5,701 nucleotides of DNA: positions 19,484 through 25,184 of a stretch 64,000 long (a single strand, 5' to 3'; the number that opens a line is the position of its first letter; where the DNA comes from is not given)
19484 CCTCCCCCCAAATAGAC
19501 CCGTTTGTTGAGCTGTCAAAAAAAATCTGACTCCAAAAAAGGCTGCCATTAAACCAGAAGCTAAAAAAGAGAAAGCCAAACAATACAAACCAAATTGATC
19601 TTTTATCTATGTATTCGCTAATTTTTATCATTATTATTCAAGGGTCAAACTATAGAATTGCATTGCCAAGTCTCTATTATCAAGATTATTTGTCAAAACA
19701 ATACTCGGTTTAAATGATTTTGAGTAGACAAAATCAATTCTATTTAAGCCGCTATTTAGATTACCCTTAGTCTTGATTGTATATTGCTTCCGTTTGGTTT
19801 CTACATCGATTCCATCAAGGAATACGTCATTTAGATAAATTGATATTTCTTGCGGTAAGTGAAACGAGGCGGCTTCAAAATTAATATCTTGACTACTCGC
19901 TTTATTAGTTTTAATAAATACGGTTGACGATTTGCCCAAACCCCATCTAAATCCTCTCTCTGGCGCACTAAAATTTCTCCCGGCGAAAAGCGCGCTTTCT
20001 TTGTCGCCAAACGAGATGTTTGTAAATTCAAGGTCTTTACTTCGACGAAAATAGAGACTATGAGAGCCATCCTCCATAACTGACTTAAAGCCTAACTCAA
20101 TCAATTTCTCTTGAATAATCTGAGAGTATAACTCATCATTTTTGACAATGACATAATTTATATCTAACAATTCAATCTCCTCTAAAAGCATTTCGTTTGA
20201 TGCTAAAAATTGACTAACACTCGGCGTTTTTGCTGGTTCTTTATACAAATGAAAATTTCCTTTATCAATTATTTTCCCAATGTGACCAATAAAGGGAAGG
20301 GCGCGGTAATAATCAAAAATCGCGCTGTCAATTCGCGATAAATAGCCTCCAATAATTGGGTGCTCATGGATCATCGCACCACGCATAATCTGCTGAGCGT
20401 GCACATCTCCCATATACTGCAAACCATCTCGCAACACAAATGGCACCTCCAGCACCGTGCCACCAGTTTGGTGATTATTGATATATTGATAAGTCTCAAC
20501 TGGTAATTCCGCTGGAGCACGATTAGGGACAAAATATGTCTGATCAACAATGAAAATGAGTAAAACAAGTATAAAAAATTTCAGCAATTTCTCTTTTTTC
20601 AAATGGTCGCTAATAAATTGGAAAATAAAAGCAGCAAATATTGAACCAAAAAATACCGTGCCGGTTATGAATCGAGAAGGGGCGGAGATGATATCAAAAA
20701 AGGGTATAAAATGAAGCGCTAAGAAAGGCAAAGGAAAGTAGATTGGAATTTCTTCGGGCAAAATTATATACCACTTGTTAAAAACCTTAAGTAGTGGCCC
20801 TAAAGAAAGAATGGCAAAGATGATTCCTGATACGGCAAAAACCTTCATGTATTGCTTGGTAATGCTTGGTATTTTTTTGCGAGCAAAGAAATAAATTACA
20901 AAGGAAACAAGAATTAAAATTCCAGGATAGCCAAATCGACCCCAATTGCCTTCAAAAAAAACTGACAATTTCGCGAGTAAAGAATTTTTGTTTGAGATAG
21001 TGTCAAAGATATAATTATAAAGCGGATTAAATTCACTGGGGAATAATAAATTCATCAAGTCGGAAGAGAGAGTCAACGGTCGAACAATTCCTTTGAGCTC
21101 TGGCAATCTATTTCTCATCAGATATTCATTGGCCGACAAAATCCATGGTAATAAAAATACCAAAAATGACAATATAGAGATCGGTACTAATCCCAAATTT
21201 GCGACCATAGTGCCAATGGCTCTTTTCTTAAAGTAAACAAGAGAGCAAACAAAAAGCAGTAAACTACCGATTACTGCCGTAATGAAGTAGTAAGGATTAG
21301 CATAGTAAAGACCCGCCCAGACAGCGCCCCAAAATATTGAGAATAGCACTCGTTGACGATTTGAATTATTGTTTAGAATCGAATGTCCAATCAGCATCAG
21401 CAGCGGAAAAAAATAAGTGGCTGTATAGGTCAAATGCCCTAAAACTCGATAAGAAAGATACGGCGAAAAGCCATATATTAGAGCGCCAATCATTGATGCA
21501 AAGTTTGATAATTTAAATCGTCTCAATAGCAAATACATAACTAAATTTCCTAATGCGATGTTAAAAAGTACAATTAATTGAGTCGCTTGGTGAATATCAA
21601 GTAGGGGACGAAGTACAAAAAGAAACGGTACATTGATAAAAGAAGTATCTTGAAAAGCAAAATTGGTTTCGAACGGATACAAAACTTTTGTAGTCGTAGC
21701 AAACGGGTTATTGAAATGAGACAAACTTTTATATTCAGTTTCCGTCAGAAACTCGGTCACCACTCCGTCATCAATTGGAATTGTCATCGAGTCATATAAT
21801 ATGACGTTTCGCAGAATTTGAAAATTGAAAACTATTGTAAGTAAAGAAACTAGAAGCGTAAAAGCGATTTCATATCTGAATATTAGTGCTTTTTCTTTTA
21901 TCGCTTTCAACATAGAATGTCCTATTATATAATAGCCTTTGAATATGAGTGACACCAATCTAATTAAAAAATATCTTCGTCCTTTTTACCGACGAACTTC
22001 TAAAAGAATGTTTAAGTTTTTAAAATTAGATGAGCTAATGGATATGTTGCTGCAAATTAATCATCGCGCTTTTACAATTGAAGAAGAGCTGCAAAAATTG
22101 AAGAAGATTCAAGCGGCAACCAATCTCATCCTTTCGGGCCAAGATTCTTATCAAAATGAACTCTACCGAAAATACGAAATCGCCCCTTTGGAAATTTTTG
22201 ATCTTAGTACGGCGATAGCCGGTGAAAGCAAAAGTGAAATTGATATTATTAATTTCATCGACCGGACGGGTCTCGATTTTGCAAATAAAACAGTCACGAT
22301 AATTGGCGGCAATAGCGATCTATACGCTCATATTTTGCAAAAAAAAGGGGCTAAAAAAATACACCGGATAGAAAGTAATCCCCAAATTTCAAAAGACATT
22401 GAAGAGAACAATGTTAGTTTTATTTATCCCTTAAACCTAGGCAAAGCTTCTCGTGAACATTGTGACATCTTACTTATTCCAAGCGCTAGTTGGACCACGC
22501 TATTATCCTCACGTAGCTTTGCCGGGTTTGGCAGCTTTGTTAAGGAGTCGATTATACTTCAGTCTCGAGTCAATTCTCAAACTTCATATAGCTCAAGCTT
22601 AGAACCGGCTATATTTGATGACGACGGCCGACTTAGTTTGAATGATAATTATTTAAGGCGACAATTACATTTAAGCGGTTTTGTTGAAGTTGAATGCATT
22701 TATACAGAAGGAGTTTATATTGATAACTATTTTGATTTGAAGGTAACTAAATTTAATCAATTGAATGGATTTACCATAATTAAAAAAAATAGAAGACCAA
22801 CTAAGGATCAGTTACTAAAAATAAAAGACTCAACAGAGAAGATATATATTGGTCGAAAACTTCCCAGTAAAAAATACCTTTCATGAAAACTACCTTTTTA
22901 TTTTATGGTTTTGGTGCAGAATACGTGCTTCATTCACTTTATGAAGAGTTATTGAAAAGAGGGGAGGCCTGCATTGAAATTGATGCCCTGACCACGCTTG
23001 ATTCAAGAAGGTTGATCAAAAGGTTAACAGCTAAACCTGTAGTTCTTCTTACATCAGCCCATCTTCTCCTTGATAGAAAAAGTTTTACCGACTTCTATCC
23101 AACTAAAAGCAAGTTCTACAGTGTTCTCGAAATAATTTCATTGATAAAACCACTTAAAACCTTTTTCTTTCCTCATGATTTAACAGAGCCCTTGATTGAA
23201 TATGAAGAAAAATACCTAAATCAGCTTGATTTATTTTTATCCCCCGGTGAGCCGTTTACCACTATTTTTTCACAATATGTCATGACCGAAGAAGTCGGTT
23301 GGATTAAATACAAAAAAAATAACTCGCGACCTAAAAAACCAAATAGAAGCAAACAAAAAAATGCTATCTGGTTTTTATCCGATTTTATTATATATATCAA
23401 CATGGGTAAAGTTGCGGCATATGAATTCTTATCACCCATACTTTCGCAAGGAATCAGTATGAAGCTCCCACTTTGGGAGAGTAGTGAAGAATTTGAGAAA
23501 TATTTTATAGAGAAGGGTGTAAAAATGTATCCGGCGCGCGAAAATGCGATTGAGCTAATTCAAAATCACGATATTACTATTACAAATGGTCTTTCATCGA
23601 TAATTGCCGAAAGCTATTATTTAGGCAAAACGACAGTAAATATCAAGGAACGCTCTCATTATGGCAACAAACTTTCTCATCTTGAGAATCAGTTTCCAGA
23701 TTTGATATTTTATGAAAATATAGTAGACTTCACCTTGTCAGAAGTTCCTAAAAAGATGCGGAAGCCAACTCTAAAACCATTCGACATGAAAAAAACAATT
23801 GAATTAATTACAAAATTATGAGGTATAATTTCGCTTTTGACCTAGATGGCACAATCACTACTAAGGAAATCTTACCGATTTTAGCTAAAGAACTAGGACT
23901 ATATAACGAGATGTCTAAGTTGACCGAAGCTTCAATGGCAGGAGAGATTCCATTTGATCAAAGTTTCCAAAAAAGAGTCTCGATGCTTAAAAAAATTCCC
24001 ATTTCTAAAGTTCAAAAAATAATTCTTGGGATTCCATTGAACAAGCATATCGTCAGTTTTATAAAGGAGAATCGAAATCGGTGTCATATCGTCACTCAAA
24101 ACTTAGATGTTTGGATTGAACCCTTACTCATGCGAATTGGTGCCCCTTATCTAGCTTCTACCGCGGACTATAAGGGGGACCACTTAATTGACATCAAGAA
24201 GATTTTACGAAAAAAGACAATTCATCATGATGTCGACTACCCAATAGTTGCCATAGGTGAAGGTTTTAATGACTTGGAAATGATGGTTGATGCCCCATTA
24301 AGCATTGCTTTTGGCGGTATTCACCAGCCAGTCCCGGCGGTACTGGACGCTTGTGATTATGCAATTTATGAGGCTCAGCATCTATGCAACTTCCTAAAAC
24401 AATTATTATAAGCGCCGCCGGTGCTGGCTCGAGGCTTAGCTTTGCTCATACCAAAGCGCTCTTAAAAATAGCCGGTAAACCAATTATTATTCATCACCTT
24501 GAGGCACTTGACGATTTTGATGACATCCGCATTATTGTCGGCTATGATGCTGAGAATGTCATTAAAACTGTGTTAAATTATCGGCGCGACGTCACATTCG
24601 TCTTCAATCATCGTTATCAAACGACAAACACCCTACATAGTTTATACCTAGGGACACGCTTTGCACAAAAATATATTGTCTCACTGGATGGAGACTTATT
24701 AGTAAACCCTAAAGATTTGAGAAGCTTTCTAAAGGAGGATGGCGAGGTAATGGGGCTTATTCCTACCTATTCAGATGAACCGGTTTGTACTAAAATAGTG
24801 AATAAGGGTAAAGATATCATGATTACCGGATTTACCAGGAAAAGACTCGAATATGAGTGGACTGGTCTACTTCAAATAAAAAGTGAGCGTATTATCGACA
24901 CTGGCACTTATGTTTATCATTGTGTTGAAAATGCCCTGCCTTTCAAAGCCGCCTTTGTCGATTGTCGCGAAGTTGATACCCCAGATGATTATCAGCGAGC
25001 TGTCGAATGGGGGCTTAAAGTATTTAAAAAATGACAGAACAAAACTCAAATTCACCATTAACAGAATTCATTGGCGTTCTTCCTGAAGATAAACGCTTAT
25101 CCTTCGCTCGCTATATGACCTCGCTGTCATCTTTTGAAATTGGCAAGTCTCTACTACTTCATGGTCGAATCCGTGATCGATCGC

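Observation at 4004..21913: Seven tandem giant polytopic membrane proteins from two interleaved paralog families: a candidate multi-enzyme extracytoplasmic glycosylation array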

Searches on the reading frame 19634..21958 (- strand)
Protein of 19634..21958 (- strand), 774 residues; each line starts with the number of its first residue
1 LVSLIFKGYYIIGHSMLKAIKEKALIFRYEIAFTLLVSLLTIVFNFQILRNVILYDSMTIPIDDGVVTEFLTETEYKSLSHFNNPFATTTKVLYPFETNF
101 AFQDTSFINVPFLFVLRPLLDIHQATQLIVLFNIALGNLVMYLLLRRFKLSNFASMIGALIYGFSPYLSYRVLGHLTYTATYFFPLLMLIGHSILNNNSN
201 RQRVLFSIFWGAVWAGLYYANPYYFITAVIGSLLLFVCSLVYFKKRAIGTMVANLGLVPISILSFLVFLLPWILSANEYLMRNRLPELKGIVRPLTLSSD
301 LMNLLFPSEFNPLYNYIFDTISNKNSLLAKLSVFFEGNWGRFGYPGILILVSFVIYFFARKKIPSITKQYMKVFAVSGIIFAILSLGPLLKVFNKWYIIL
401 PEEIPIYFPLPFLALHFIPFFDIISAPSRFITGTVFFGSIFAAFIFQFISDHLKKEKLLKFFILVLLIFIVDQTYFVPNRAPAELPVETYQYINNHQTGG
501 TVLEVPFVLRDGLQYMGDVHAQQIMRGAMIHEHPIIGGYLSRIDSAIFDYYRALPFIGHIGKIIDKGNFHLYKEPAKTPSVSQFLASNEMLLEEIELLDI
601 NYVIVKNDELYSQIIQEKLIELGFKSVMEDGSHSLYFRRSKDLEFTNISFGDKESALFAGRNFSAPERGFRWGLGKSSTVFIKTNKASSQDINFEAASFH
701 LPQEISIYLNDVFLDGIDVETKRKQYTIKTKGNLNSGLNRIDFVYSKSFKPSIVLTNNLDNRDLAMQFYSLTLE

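Call 4: search_protein_families(library=pfam, proteins=[window:19634-21958:-], max_evalue=1)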
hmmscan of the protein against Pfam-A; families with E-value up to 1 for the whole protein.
window:19634-21958:- (774 aa): 1 family
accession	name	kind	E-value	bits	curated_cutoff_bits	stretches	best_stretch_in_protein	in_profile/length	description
PF16534.11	ULD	-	0.043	14.5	27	1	601-649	36-85/109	Ubiquitin-like oligomerisation domain of SATB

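Call 5: search_protein_families(library=ncbifam, proteins=[window:19634-21958:-], max_evalue=1)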
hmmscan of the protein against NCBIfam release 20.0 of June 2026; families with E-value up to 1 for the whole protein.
window:19634-21958:- (774 aa): 0 families

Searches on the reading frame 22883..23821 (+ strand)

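Call 9: search_protein_families(library=pfam, proteins=[window:22883-23821:+], max_evalue=0.001)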
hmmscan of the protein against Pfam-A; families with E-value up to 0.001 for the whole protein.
window:22883-23821:+ (312 aa): 0 families

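Call 15: search_protein_families(library=pfam, proteins=[window:22883-23821:+], max_evalue=1)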
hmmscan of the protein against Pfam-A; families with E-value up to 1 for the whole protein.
window:22883-23821:+ (312 aa): 2 families
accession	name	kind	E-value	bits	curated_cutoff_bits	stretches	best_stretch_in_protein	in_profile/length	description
PF12910.14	PHD_like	-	0.12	12.9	27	1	99-120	91-112/141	Antitoxin of toxin-antitoxin, RelE / RelB, TA system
PF04101.22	Glyco_tran_28_C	-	0.17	12.3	22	1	208-305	49-153/166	Glycosyltransferase family 28 C-terminal domain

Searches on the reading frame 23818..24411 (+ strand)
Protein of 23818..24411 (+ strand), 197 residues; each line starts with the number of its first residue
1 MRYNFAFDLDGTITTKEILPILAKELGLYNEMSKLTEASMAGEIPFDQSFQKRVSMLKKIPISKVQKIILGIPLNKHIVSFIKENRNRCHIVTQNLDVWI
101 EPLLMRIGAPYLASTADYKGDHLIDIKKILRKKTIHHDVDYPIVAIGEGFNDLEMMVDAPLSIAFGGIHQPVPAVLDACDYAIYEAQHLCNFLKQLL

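Call 9: search_protein_families(library=pfam, proteins=[window:23818-24411:+], max_evalue=0.001)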
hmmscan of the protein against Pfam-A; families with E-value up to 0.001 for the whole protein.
window:23818-24411:+ (197 aa): 1 family
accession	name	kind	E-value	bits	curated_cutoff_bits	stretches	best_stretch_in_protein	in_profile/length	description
PF12710.13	HAD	-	8.6e-09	36.5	27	1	6-156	2-188/189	haloacid dehalogenase-like hydrolase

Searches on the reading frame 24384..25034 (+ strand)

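Call 10: search_protein_families(library=pfam, proteins=[window:24384-25034:+], max_evalue=0.001)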
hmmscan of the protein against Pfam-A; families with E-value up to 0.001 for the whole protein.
window:24384-25034:+ (216 aa): 3 families
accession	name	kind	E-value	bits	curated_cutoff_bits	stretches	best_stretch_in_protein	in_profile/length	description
PF12804.13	NTP_transf_3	-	4.3e-11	43.7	27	1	8-132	2-126/160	MobA-like NTP transferase domain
PF01128.25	IspD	-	1.1e-07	32.3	27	1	7-72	3-70/221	2-C-methyl-D-erythritol 4-phosphate cytidylyltransferase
PF20202.4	DUF6564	-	3.3e-05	24.1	25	1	33-136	16-125/230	Domain of unknown function (DUF6564)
